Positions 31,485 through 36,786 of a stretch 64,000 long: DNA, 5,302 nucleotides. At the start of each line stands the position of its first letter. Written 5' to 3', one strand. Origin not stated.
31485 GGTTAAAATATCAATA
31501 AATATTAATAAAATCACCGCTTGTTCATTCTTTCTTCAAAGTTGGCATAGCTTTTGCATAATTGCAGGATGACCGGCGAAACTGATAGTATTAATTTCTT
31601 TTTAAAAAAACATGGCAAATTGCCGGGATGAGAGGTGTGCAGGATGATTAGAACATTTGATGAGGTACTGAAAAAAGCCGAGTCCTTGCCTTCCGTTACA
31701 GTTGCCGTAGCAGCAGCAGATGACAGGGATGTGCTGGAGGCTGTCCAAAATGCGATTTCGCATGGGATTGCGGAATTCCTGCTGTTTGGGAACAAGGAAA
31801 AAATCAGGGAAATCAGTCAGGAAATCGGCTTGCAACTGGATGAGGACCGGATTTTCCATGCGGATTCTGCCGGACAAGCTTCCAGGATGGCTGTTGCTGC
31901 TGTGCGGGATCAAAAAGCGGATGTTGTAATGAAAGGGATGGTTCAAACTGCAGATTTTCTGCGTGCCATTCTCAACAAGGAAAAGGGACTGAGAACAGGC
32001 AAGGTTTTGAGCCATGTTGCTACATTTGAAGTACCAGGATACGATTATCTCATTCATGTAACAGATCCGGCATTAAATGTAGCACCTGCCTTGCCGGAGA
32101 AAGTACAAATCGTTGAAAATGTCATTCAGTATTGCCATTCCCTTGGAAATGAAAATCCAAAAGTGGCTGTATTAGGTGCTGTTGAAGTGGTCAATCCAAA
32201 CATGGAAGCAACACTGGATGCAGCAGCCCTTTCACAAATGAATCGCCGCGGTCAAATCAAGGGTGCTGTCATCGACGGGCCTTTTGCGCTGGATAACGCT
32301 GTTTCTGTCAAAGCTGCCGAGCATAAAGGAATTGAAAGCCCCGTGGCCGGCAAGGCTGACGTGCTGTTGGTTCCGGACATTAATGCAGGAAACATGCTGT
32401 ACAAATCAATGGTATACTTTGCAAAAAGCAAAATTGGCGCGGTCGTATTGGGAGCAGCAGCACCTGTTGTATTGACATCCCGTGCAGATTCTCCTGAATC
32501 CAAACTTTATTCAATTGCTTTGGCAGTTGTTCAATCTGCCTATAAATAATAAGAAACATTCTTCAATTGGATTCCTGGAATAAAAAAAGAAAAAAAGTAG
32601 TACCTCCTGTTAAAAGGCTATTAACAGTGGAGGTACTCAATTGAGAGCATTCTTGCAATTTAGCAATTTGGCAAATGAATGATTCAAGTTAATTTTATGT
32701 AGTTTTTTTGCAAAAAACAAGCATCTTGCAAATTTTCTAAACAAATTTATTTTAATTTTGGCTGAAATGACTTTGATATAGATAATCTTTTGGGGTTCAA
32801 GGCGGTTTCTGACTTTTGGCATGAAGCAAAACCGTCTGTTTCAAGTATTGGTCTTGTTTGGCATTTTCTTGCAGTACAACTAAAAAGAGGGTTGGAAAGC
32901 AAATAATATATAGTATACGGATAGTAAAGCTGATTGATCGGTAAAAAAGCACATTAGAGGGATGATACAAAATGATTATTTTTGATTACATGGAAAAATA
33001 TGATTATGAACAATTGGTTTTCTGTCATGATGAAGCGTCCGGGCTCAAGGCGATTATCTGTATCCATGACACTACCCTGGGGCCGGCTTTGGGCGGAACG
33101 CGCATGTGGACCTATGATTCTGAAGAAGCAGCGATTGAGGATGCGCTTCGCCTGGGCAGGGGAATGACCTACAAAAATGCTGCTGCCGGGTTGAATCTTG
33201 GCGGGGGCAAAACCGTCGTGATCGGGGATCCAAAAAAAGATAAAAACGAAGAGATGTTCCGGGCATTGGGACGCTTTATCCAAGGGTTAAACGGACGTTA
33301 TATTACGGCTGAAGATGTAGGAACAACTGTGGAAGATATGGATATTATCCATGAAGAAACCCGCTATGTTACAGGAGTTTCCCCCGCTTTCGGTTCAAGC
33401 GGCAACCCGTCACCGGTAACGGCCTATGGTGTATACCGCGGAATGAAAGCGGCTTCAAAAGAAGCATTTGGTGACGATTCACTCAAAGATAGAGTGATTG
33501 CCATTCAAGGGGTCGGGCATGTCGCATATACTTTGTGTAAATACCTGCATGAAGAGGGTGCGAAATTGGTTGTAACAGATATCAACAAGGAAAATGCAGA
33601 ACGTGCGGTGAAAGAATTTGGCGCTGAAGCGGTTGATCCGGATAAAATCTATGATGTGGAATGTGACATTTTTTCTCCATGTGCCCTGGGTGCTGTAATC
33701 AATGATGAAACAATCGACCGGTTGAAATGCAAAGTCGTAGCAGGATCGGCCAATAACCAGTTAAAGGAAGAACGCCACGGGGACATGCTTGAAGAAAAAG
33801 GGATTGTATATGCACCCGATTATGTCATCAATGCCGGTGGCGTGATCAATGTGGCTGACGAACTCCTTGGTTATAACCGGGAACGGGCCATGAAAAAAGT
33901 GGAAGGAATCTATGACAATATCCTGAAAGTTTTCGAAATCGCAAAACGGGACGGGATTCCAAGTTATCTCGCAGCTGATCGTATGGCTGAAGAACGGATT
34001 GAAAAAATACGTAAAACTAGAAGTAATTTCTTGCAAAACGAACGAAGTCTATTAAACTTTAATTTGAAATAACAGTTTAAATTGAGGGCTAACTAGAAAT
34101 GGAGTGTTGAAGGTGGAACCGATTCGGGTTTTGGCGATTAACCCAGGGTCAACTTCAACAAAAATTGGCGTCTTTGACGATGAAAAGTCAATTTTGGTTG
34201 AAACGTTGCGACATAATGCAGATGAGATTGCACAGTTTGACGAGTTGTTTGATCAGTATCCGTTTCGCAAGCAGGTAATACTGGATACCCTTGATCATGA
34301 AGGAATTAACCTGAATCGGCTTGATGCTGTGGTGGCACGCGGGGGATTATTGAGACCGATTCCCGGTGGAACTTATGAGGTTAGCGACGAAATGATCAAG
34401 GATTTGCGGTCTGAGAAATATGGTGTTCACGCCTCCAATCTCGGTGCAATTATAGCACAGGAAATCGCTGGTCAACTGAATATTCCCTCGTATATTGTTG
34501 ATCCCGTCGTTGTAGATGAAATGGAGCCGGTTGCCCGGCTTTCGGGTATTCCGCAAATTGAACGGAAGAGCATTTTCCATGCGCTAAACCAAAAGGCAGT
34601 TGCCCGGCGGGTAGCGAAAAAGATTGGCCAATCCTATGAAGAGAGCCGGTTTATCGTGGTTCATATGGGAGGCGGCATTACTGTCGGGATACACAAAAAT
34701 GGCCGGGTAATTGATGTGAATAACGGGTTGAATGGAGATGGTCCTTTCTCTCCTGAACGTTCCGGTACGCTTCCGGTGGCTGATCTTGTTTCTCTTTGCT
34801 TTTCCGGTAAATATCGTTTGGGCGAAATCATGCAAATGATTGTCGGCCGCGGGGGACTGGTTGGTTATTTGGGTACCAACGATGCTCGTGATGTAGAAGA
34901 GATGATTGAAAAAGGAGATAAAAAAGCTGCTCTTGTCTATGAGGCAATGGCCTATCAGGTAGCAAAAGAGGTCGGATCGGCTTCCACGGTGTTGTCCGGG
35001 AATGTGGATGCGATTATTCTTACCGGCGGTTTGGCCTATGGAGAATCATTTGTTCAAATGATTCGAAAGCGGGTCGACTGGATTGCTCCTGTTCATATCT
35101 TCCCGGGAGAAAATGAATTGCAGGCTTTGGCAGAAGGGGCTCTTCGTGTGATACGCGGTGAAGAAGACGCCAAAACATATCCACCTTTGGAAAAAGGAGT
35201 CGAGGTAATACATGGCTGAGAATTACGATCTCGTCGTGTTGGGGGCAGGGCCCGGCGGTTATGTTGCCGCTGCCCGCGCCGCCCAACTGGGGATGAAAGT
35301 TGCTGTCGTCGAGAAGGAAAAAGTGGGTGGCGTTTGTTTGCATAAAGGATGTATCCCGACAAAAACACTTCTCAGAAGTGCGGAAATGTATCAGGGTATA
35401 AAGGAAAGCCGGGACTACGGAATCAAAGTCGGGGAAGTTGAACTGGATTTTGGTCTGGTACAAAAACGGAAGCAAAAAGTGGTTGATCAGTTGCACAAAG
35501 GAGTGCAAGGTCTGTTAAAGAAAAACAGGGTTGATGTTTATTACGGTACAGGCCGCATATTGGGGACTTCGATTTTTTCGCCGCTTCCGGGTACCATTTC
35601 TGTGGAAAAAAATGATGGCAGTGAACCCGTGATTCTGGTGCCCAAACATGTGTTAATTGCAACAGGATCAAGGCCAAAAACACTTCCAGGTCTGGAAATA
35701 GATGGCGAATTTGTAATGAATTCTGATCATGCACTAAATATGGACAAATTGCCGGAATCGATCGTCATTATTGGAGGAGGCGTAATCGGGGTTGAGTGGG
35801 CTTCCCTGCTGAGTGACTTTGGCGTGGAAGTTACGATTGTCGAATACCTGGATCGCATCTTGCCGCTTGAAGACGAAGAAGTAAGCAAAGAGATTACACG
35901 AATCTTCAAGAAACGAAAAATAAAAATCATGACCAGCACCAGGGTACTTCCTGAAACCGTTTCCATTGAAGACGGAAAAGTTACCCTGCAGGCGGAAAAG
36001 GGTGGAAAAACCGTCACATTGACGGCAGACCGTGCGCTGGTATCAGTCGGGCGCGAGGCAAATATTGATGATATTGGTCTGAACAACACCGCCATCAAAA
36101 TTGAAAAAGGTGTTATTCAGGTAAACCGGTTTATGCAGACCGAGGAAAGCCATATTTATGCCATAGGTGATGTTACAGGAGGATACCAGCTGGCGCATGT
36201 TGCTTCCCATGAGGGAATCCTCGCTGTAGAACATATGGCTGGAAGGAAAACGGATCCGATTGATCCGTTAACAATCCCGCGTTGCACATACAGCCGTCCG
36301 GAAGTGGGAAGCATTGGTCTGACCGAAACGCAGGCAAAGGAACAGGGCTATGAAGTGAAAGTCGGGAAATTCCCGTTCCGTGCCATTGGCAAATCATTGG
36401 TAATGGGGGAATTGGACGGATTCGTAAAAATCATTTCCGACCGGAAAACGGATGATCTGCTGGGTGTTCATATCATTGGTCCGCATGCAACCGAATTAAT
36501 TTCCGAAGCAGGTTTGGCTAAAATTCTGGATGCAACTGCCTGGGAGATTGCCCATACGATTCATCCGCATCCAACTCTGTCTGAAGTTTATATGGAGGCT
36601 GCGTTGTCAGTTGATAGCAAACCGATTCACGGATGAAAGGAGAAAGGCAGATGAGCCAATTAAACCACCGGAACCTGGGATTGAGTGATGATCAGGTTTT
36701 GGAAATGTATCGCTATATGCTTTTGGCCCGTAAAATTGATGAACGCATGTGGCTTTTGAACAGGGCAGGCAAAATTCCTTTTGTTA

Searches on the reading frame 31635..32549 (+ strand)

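Call 28: search_protein_families(library=pfam, proteins=[window:31635-32549:+], max_evalue=0.00001)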
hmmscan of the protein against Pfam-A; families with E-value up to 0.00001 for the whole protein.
window:31635-32549:+ (304 aa): 1 family
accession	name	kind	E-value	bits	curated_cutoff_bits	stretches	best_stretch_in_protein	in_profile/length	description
PF01515.24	PTA_PTB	-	8.3e-55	186.8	24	1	82-298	104-319/319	Phosphate acetyl/butaryl transferase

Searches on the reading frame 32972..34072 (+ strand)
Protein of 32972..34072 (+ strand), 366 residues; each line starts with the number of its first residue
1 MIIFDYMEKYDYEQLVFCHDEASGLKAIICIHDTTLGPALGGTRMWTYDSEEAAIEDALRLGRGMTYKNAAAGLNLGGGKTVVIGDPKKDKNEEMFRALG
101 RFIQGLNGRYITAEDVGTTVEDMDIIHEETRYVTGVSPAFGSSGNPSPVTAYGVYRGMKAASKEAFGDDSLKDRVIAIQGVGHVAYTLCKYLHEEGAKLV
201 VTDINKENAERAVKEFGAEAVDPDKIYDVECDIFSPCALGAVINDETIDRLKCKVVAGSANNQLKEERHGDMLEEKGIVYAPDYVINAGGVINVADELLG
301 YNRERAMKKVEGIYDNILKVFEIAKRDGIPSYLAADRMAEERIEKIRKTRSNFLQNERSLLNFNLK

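Call 28: search_protein_families(library=pfam, proteins=[window:32972-34072:+], max_evalue=0.00001)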
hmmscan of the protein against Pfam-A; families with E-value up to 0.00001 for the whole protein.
window:32972-34072:+ (366 aa): 2 families
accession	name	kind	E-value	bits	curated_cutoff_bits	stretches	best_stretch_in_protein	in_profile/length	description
PF02812.23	ELFV_dehydrog_N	-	4.8e-31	107.6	25.3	1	17-131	6-128/129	Glu/Leu/Phe/Val dehydrogenase, dimerisation domain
PF00208.27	ELFV_dehydrog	-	4.2e-22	79.5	23.4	1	212-348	88-238/241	Glutamate/Leucine/Phenylalanine/Valine dehydrogenase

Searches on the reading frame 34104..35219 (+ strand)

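Call 47: search_protein_families(library=pfam, proteins=[window:34104-35219:+], max_evalue=0.00001)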
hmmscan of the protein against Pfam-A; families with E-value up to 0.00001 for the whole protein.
window:34104-35219:+ (371 aa): 1 family
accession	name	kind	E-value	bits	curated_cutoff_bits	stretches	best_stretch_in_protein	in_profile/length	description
PF00871.23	Acetate_kinase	-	1.3e-22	80.4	22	1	154-316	173-336/392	Acetokinase family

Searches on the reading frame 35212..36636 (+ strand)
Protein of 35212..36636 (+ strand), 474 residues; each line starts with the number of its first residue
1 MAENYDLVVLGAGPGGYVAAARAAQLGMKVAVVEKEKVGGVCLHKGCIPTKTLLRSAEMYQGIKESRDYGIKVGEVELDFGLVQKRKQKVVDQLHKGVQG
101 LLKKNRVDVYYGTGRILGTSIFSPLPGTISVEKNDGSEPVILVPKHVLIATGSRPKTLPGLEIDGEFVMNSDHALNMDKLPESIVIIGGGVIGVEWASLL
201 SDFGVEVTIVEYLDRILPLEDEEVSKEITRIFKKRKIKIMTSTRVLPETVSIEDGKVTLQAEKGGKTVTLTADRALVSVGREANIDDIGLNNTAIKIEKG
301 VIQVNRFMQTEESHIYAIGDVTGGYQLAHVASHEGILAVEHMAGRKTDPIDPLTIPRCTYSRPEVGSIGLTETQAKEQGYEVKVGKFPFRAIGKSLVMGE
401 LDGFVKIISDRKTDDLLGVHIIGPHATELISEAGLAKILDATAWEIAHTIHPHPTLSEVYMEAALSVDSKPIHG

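Call 47: search_protein_families(library=pfam, proteins=[window:35212-36636:+], max_evalue=0.00001)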
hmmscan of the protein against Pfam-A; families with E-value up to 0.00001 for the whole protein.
window:35212-36636:+ (474 aa): 11 families
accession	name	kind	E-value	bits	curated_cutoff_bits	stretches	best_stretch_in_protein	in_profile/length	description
PF07992.20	Pyr_redox_2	-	1.8e-66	225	26.1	1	5-335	1-291/291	Pyridine nucleotide-disulphide oxidoreductase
PF02852.28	Pyr_redox_dim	-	6.8e-39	132.9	25.3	1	355-464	1-110/110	Pyridine nucleotide-disulphide oxidoreductase, dimerisation domain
PF00070.33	Pyr_redox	-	2.4e-22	79.7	22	1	183-258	1-75/82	Pyridine nucleotide-disulphide oxidoreductase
PF00890.30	FAD_binding_2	-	1.3e-07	31.7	20.4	1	6-45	1-40/414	FAD binding domain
PF13738.12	Pyr_redox_3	-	1.5e-07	31.4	30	0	145-319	126-305/305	Pyridine nucleotide-disulphide oxidoreductase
PF01134.28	GIDA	-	4.5e-07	29.7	22.1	0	6-61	1-54/391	Glucose inhibited division protein A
PF13450.12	NAD_binding_8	-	5.7e-07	30.2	21.9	0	9-42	1-35/68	NAD(P)-binding Rossmann-like domain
PF12831.13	FAD_oxidored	-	1.3e-06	28.4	27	1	6-52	1-48/416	FAD dependent oxidoreductase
PF01494.25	FAD_binding_3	-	3.1e-06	27.1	22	0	184-214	4-34/349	FAD binding domain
PF02737.24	3HCDH_N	-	4.9e-06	27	22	0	184-242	2-60/180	3-hydroxyacyl-CoA dehydrogenase, NAD binding domain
PF01262.27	AlaDh_PNT_C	-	9.5e-06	25.6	23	0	182-217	29-64/214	Alanine dehydrogenase/PNT, C-terminal domain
